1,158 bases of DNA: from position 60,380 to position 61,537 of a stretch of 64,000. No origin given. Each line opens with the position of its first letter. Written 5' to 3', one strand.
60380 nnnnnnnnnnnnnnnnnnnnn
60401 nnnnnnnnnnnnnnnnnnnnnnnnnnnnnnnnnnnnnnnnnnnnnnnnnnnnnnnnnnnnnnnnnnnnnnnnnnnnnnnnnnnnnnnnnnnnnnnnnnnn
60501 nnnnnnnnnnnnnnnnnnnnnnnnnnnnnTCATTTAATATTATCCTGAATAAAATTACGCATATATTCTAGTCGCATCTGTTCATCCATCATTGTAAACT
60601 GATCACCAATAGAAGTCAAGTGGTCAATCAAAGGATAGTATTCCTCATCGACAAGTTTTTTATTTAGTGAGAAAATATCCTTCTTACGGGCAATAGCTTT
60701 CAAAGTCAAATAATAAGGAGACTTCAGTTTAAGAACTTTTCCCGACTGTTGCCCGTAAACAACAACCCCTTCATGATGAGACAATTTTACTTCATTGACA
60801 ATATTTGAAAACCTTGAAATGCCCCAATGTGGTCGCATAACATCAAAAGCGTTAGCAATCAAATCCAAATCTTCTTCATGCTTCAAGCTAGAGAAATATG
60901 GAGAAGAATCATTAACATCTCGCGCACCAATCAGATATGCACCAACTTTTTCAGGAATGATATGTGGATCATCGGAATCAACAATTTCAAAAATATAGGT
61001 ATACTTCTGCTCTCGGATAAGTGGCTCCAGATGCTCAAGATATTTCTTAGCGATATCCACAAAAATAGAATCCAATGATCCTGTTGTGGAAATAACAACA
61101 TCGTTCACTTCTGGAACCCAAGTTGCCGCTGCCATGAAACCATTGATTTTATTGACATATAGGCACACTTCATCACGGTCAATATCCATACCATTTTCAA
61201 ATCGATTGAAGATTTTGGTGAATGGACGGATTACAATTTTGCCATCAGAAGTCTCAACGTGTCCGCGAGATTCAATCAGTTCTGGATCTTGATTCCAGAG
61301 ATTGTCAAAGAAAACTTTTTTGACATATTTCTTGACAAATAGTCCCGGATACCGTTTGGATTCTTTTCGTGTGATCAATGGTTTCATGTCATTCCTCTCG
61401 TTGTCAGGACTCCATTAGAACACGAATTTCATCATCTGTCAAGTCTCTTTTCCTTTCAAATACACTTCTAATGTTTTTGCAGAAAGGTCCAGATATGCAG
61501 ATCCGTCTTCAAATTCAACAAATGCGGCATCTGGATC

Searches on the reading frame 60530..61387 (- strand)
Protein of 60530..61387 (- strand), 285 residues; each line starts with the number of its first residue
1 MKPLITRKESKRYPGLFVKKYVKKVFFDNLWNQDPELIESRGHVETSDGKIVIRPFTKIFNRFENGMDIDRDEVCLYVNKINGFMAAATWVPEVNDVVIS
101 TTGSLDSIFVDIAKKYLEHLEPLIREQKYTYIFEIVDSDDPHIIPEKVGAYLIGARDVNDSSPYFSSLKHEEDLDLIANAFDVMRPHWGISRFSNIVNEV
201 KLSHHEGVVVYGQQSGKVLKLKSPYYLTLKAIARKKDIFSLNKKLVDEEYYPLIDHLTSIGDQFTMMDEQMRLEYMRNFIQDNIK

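Call 86: search_protein_families(library=phrogs, proteins=[window:60530-61387:-], max_evalue=0.00001)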
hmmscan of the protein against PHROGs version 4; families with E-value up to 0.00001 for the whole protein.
window:60530-61387:- (285 aa): 2 families
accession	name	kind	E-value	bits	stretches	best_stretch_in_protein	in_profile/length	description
phrog_562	-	tail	6.9e-44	151.3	1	8-245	27-273/377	RNA ligase and tail fiber protein attachment catalyst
phrog_8238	-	DNA, RNA and nucleotide metabolism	1.2e-10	41.2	1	8-249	428-693/737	RNA ligase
